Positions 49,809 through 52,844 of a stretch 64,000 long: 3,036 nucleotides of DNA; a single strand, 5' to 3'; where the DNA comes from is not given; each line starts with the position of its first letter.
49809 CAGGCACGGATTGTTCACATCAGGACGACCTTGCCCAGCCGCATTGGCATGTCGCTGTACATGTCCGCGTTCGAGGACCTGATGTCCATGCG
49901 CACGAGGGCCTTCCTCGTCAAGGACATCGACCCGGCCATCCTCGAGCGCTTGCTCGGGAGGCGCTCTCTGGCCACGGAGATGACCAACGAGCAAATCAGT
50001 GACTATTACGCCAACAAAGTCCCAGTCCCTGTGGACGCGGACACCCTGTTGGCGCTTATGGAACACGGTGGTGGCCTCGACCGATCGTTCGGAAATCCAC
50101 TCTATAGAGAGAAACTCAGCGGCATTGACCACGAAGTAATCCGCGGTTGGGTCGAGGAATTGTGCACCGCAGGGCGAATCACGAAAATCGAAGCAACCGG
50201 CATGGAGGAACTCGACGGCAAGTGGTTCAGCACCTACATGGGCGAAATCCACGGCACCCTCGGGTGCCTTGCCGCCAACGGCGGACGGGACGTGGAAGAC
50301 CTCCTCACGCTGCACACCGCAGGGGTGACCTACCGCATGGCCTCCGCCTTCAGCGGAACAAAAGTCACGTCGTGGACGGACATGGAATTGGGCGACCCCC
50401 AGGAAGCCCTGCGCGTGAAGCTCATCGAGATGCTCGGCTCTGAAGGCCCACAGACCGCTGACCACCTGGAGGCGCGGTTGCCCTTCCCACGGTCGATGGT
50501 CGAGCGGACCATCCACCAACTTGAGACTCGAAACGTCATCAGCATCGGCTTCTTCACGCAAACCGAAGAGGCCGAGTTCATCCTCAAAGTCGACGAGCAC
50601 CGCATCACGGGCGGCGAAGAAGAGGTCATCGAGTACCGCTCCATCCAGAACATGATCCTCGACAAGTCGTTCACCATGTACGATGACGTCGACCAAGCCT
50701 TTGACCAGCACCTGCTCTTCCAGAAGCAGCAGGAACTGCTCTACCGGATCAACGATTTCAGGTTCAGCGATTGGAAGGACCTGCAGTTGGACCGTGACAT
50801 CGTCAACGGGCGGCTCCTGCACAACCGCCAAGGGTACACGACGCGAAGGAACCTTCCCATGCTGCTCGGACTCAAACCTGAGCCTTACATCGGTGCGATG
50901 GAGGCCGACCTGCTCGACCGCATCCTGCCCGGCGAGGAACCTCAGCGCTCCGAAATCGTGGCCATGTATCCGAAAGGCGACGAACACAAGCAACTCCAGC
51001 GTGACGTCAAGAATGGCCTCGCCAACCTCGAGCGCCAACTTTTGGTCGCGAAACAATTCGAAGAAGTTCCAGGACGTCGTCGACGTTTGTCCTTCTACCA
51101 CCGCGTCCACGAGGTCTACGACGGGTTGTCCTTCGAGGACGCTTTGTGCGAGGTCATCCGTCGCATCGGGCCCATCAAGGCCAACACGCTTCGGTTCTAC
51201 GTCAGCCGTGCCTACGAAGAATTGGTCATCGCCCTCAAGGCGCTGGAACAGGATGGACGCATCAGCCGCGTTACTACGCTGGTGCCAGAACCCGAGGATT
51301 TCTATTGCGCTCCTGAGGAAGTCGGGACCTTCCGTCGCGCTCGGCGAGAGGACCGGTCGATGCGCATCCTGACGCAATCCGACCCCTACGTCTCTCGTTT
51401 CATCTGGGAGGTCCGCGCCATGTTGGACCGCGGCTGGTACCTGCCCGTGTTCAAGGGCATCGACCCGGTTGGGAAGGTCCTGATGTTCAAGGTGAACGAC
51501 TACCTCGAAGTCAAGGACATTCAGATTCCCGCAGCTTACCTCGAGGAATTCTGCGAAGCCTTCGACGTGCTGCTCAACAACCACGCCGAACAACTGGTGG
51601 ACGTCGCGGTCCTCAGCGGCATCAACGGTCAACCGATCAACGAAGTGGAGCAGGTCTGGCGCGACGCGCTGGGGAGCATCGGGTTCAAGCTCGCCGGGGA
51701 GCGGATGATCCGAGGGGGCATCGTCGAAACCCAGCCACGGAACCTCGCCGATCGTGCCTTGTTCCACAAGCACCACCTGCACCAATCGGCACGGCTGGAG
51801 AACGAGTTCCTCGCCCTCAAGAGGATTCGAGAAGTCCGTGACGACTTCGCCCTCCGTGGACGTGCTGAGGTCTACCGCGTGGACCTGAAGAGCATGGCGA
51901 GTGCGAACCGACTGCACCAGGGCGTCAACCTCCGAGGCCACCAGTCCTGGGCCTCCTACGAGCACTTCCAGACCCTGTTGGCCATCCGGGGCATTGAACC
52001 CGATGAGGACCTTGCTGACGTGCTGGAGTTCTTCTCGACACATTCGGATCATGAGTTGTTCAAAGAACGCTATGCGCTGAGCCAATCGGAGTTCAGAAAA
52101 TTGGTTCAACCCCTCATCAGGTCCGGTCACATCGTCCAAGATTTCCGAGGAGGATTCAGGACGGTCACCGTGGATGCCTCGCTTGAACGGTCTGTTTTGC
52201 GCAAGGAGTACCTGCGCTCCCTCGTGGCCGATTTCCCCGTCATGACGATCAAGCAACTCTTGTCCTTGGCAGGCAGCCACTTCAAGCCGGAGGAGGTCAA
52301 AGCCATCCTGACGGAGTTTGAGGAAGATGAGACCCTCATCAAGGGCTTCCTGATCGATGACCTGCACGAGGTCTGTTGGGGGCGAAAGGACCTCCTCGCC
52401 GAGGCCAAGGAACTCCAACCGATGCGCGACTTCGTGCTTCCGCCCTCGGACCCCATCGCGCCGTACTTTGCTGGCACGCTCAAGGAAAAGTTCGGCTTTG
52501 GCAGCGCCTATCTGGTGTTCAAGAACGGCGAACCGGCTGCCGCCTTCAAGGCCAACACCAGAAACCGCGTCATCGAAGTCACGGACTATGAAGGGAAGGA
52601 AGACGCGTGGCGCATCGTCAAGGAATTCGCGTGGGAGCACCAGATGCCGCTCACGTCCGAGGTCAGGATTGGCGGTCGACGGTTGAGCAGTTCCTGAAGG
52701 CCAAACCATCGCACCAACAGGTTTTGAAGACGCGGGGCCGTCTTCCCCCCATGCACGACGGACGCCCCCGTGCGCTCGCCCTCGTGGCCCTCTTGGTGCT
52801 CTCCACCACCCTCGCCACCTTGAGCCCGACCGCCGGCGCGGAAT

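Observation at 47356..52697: Unusually long (1762 aa) Lhr helicase with a large C-terminal extension, expressed from its own TATA-box promoter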

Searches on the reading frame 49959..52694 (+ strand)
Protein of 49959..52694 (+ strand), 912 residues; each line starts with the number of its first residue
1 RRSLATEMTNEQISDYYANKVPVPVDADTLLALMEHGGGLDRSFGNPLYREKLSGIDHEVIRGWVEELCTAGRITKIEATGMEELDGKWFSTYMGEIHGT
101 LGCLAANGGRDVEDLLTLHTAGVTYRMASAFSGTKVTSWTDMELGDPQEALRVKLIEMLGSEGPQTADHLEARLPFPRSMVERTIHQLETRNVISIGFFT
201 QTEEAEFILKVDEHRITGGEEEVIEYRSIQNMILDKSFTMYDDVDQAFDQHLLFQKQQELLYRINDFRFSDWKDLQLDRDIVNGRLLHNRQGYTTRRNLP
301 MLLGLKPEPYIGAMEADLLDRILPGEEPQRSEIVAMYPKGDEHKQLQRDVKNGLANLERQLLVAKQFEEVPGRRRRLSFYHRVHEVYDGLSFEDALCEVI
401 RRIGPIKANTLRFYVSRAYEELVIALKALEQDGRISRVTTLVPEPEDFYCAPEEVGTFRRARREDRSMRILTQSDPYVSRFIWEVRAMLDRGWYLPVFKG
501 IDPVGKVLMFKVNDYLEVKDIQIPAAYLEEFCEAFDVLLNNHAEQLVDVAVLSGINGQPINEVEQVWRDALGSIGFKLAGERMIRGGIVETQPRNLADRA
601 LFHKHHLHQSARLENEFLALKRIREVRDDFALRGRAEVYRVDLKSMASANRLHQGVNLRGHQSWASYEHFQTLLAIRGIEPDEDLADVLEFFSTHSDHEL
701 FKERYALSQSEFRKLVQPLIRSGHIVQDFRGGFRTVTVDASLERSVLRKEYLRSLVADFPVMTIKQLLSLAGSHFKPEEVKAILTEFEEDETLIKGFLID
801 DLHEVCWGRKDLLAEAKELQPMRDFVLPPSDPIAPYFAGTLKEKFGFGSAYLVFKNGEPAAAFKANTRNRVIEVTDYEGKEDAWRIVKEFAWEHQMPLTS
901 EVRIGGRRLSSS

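Call 7: search_protein_families(library=pfam, proteins=[window:49959-52694:+], max_evalue=10)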
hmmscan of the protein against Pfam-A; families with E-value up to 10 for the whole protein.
window:49959-52694:+ (912 aa): 1 family
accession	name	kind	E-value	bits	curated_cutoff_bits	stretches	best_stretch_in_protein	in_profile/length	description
PF01978.25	TrmB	-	0.09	13.1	25.6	1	159-195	18-53/68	Sugar-specific transcriptional regulator TrmB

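Call 8: search_solved_structures(query=window:49959-52694:+, max_evalue=10)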
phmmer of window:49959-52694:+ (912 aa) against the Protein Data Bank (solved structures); distinct sequences matched with E-value up to 10: 0.

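Call 9: find_homologous_proteins(query=window:49959-52694:+)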
Query window:49959-52694:+ (912 aa): 82 proteins with E <= 0.001 among 8000 candidates.
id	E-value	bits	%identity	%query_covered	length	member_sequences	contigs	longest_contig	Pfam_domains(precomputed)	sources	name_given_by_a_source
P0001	0.0e+0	1452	67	99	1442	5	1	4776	PF06224.19,PF00271.38,PF19306.6,PF08494.17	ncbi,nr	ncbi:MAG: hypothetical protein HOM85_01855, partial [Euryarchaeota archaeon]|nr:hypothetical protein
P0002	0.0e+0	1403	65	100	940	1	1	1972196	PF06224.19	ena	-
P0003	0.0e+0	1337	65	95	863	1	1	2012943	PF06224.19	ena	-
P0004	0.0e+0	1321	61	99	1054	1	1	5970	PF08494.17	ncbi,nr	ncbi:MAG: hypothetical protein HOC79_09585, partial [Euryarchaeota archaeon]|nr:hypothetical protein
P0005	0.0e+0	1234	67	84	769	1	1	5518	PF06224.19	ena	-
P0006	0.0e+0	1211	58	95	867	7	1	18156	PF06224.19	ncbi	-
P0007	0.0e+0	1206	58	99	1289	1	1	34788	PF06224.19,PF19306.6,PF08494.17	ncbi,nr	ncbi:MAG: hypothetical protein VX473_02195 [Candidatus Thermoplasmatota archaeon]|nr:hypothetical pr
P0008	0.0e+0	1196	57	99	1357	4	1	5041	PF06224.19,PF19306.6,PF08494.17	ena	-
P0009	0.0e+0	1166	68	79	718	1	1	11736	PF06224.19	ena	-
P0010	0.0e+0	1115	54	99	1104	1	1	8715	PF08494.17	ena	-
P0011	0.0e+0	1115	54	99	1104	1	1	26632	PF08494.17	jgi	-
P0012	0.0e+0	1083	67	76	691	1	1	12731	PF06224.19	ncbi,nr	ncbi:MAG: hypothetical protein VYB50_01640, partial [Candidatus Thermoplasmatota archaeon]|nr:hypoth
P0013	0.0e+0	1072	51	99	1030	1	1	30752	PF17782.8,PF08494.17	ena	-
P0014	0.0e+0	1068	51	99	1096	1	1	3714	PF08494.17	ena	-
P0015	0.0e+0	1066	51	99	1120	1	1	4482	PF17782.8,PF08494.17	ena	-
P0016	0.0e+0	1066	51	99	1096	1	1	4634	PF17782.8,PF08494.17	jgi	jgi:DNA-binding HxlR family transcriptional regulator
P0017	0.0e+0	1066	51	99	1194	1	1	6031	PF17782.8,PF08494.17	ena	-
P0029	5.0e-291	986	69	67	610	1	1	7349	PF06224.19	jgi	-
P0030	2.8e-284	964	57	82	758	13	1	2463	PF06224.19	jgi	jgi:hypothetical protein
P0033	4.5e-281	953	53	85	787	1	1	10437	PF17782.8,PF06224.19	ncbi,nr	ncbi:MAG: hypothetical protein VYA94_00610, partial [Candidatus Thermoplasmatota archaeon]|nr:hypoth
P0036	2.4e-261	888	54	79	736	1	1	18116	PF06224.19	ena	-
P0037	2.5e-259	881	59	72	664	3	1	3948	PF06224.19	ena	-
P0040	5.5e-257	874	54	78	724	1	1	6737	PF06224.19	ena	-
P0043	2.0e-255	868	53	79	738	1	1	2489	PF06224.19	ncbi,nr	ncbi:MAG: hypothetical protein QGG76_04320, partial [Candidatus Thalassarchaeaceae archaeon]|nr:hypo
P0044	3.1e-255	868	58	71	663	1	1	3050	PF06224.19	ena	-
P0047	6.5e-252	857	52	78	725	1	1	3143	PF06224.19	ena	-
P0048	1.1e-248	846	62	63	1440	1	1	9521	PF00270.36,PF06224.19,PF00271.38,PF19306.6,PF08494.17,PF04851.22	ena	-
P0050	1.7e-245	836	51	78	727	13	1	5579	PF06224.19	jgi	jgi:hypothetical protein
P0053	3.6e-237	808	53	73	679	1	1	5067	PF06224.19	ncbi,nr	ncbi:MAG: hypothetical protein VX557_04685, partial [Candidatus Thermoplasmatota archaeon]|nr:hypoth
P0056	4.3e-234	798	54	71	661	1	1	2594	PF06224.19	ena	-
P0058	5.0e-230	784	53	70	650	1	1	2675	PF06224.19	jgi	jgi:hypothetical protein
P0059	4.0e-229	781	53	70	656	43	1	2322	PF06224.19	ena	-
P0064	7.3e-212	724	53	66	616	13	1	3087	PF06224.19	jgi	jgi:hypothetical protein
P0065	3.1e-210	719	61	55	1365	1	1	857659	PF00270.36,PF06224.19,PF00271.38,PF19306.6,PF08494.17,PF04851.22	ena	-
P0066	1.0e-199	684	55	60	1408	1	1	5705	PF00270.36,PF06224.19,PF00271.38,PF19306.6,PF08494.17,PF04851.22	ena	-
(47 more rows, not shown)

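Call 13: find_encoding_contigs(protein=P0002, flank=6000, max_places=3)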
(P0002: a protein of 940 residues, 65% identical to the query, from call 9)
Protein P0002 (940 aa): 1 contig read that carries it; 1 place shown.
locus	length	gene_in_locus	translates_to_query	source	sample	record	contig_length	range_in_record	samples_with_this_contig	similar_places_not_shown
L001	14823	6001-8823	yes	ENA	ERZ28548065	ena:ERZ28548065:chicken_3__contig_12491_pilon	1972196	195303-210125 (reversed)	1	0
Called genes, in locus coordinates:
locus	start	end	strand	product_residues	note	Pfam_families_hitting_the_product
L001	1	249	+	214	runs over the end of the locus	PF02386:TrkH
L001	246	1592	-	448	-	PF00004:AAA, PF13173:AAA_14 (weak)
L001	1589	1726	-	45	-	-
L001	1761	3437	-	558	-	PF00587:tRNA-synt_2b (weak), PF03129:HGTP_anticodon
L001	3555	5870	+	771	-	PF00270:DEAD, PF04851:ResIII, PF00271:Helicase_C, PF19306:WHD_Lhr, PF08494:DEAD_assoc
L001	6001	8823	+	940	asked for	PF06224:AlkZ-like (faint)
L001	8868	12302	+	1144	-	PF00059:Lectin_C, PF13385:Laminin_G_3 (weak), PF04151:PPC (weak)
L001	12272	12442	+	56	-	-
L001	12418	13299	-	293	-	PF09721:Exosortase_EpsH (weak)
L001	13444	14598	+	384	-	PF22641:TiaS_TCKD, PF08489:TiaS_FLD, PF23783:Zn_ribbon_TiaS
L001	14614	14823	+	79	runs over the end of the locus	-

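Call 14: find_encoding_contigs(protein=P0065, flank=6000, max_places=3)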
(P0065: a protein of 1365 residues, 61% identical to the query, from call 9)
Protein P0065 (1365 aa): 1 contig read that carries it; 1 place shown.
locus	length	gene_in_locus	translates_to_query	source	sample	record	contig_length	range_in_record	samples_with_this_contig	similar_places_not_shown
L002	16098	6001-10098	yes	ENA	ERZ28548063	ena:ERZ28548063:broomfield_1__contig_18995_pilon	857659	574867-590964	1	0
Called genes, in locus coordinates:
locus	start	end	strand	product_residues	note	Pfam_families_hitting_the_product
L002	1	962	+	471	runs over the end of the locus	PF00070:Pyr_redox (faint), PF01370:Epimerase (faint), PF01488:Shikimate_DH (faint), PF02254:TrkA_N, PF02737:3HCDH_N (faint), PF03435:Sacchrp_dh_NADP (faint), PF02254:TrkA_N, PF02080:TrkA_C (weak), +3 more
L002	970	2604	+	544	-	PF02386:TrkH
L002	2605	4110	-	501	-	PF03215:Rad17 (weak), PF05496:RuvB_N (weak), PF13191:AAA_16, PF00004:AAA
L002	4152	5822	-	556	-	PF00587:tRNA-synt_2b (weak), PF03129:HGTP_anticodon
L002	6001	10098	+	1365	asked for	PF00270:DEAD, PF04851:ResIII (weak), PF00271:Helicase_C, PF19306:WHD_Lhr, PF08494:DEAD_assoc, PF06224:AlkZ-like (weak)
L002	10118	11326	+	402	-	-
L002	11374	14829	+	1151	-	PF00059:Lectin_C, PF13385:Laminin_G_3 (weak), PF04151:PPC (weak)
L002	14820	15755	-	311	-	-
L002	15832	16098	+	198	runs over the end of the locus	PF00702:Hydrolase (faint), PF08645:PNK3P (weak)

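Call 17: search_solved_structures(query=A1, max_evalue=10, show_alignments=3)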
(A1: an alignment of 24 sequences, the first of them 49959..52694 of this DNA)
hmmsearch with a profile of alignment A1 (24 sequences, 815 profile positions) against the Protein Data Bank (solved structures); distinct sequences matched with E-value up to 10: 2.
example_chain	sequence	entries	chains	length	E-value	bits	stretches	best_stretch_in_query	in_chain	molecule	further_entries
2c5i_T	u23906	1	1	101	0.053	14.7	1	221-292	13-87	T-SNARE AFFECTING A LATE GOLGI COMPARTMENT PROTEIN 1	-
2c5j_A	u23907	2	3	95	0.064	14.5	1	221-290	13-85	T-SNARE AFFECTING A LATE GOLGI COMPARTMENT PROTEIN 1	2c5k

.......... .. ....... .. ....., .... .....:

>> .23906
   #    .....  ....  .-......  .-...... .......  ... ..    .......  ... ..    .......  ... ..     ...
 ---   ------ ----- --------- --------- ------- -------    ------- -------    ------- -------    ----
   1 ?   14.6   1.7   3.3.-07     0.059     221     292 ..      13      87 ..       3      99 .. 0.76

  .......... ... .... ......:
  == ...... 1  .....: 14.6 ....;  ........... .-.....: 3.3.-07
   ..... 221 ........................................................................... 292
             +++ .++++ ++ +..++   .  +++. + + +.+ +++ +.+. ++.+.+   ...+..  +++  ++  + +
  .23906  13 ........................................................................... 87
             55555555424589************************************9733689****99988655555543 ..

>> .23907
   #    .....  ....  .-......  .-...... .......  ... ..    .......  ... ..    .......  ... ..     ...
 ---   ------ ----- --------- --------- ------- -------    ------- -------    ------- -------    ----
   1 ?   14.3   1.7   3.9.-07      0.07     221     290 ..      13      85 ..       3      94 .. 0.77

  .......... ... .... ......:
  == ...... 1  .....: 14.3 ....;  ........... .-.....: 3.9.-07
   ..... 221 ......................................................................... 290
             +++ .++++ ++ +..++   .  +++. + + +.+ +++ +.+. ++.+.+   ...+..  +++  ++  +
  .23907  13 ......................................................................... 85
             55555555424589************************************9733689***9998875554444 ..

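Call 18: search_protein_families(library=pfam, alignment_id=A1, max_evalue=1)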
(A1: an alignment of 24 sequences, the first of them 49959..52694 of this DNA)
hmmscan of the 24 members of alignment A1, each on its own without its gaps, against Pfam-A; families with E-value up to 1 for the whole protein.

A. member 1, window:49959-52694:+ (912 aa): 1 family
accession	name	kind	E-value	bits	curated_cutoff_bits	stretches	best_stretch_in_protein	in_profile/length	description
PF01978.25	TrmB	-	0.09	13.1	25.6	1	159-195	18-53/68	Sugar-specific transcriptional regulator TrmB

B. families by the number of members that match (of 24 scanned): 28 families (the first 25 are shown)
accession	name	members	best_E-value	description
PF06224.18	AlkZ-like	17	6.4e-08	DNA glycosylase AlkZ-like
PF23234.1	WH4_Lhr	9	0.00065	Large helicase-related protein, winged-helix domain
PF01978.25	TrmB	8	0.00045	Sugar-specific transcriptional regulator TrmB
PF04055.27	Radical_SAM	8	0.003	Radical SAM superfamily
PF04458.17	DUF505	8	0.012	Protein of unknown function (DUF505)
PF17782.7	DprA_WH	6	1.2e-06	DprA winged helix domain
PF08494.16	DEAD_assoc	4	1.6e-23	DEAD/H associated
PF25212.1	HVO_A0114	4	0.0013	HVO_A0114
PF01047.28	MarR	4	0.0093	MarR family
PF23629.1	Death_MADD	4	0.013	MAP kinase-activating death domain protein death domain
PF21128.4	MCM4_WHD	4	0.047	MCM4, winged helix domain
PF02002.24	TFIIE_alpha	4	0.054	TFIIE alpha subunit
PF25086.1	DUF7803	3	0.069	Domain of unknown function (DUF7803)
PF13338.12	AbiEi_4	2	0.0017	Transcriptional regulator, AbiEi antitoxin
PF02082.26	Rrf2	2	0.0052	Iron-dependent Transcriptional regulator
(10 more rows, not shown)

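Call 20: search_protein_families(library=pfam, proteins=[P0002, P0006, P0005, P0036, P0016], max_evalue=0.1)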
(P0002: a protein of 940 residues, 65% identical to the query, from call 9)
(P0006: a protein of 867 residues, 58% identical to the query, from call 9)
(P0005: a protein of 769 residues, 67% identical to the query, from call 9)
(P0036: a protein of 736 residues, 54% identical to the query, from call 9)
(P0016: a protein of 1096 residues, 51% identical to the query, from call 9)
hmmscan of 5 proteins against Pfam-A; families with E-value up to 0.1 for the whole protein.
P0002 (940 aa): 1 family
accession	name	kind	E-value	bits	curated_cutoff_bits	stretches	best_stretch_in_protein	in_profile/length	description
PF06224.18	AlkZ-like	-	2.7e-06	27.7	25.9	1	340-508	84-252/329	DNA glycosylase AlkZ-like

P0006 (867 aa): 5 families
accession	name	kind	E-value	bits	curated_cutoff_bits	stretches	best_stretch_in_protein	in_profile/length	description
PF06224.18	AlkZ-like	-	8.6e-07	29.3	25.9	1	267-434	82-251/329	DNA glycosylase AlkZ-like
PF01978.25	TrmB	-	0.00067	19.9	25.6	0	117-154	17-53/68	Sugar-specific transcriptional regulator TrmB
PF23629.1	Death_MADD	-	0.013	16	27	1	214-255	4-45/76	MAP kinase-activating death domain protein death domain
PF01047.28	MarR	-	0.021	15.1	24.6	0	112-153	6-47/59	MarR family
PF02002.24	TFIIE_alpha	-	0.054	13.8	22.9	1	103-155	7-59/105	TFIIE alpha subunit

P0005 (769 aa): 2 families
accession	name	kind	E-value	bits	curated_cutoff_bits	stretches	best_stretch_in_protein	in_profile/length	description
PF06224.18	AlkZ-like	-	6.1e-07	29.8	25.9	1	168-337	83-252/329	DNA glycosylase AlkZ-like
PF25086.1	DUF7803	-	0.077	13.2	27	0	200-247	99-146/178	Domain of unknown function (DUF7803)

P0036 (736 aa): 3 families
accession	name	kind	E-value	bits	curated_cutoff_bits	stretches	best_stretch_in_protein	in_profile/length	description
PF06224.18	AlkZ-like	-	4e-05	23.9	25.9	1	131-299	82-251/329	DNA glycosylase AlkZ-like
PF23234.1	WH4_Lhr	-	0.001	19.1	27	1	576-626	12-61/87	Large helicase-related protein, winged-helix domain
PF04458.17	DUF505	-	0.012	14.5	28.7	1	131-181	467-512/622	Protein of unknown function (DUF505)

P0016 (1096 aa): 8 families
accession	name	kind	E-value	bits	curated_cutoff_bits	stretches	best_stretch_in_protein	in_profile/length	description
PF08494.16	DEAD_assoc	-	1.6e-23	84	23.5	1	12-146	51-191/191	DEAD/H associated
PF17782.7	DprA_WH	-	2.7e-06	27.7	22.9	1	323-374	5-55/61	DprA winged helix domain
PF01978.25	TrmB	-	0.0012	19.1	25.6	1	338-375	17-53/68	Sugar-specific transcriptional regulator TrmB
PF23234.1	WH4_Lhr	-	0.0012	18.8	27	0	933-984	12-62/87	Large helicase-related protein, winged-helix domain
PF06224.18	AlkZ-like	-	0.0018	18.4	25.9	1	492-656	86-251/329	DNA glycosylase AlkZ-like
PF25212.1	HVO_A0114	-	0.0018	18.4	27.6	0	323-375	15-67/84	HVO_A0114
PF04055.27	Radical_SAM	-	0.0057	17.3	29.5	1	591-720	23-139/166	Radical SAM superfamily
PF02082.26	Rrf2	-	0.03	14.9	30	0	336-375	15-54/132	Iron-dependent Transcriptional regulator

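Call 27: find_related_loci(query=A1, collection=genome_contigs, flank=6000)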
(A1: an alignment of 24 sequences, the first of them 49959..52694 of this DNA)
Query A1 (912 aa) in genome_contigs; peptide patterns used: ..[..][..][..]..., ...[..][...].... (x = any residue, [..] = any of these).
487 stretches matched a pattern; 423 encode a relative of the query (tblastn E <= 1e-3); the best 80 are kept; 80 distinct loci.
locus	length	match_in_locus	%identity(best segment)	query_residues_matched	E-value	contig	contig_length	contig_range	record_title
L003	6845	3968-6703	98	1-912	0e+0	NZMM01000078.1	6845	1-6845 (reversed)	MAG: Methanobacteriota archaeon isolate IN1222 38618, whole genome shotgun sequence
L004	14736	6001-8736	98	1-912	0e+0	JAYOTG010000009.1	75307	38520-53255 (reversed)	MAG: Candidatus Poseidoniales archaeon isolate 139566_S167_metabat_bins_2.tsv.183 NODE_239_length_75307_cov_6.580078, wh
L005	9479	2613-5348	96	1-912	0e+0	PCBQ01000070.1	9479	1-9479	MAG: Methanobacteriota archaeon isolate NP116 MHASMcontig_439680, whole genome shotgun sequence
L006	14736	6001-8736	95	1-912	0e+0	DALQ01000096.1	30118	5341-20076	MAG TPA_asm: Euryarchaeota archaeon UBA495 UBA495_contig_4029, whole genome shotgun sequence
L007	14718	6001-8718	95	1-906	0e+0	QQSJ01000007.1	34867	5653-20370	MAG: Candidatus Poseidoniales archaeon isolate bin_375 U_43222-7, whole genome shotgun sequence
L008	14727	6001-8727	94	1-909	0e+0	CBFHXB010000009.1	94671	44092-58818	MAG: Candidatus Poseidoniaceae archaeon isolate Co_bin_437_indper genome assembly, contig: Co_bin_437_indper_c9, whole g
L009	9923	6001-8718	94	1-906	0e+0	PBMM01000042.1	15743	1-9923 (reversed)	MAG: Methanobacteriota archaeon isolate SP212 47172, whole genome shotgun sequence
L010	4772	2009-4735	89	1-909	0e+0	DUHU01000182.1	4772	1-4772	MAG TPA_asm: Candidatus Poseidoniaceae archaeon isolate UBA12206 contig_38337, whole genome shotgun sequence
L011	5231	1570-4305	81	1-912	0e+0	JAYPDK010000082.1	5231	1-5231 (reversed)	MAG: Candidatus Poseidoniaceae archaeon isolate 139580_S181_vamb_bins.tsv.024 NODE_14810_length_5231_cov_7.762558, whole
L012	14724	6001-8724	70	2-909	0e+0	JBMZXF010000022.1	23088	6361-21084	MAG: Poseidonia sp. isolate ME_XS_2302_4_bin_75 ME_XS_2302_4_bin_75_21, whole genome shotgun sequence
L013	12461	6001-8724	70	2-909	0e+0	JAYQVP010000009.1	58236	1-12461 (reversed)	MAG: Poseidonia sp. isolate SD9010_S4_metabat_bins_sens.tsv.079 NODE_288_length_58236_cov_10.889878, whole genome shotgu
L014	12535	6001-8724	70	2-909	0e+0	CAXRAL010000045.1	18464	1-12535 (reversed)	MAG: Candidatus Poseidoniaceae archaeon isolate YZ09aB_8.77 genome assembly, contig: k141_444334, whole genome shotgun s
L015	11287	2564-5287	70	2-909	0e+0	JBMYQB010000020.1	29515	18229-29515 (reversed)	MAG: Poseidonia sp. isolate ME_XS_2305_bin_45 ME_XS_2305_bin_45_19, whole genome shotgun sequence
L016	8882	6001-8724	70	2-909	0e+0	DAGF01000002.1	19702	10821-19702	MAG TPA_asm: Euryarchaeota archaeon UBA549 UBA549_contig_38172, whole genome shotgun sequence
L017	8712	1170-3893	69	2-909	0e+0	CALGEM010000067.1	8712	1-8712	MAG TPA_asm: uncultured euryarchaeote isolate ERR599053_bin.127_CONCOCT_v1.1_MAG genome assembly, contig: ERZ840905.1235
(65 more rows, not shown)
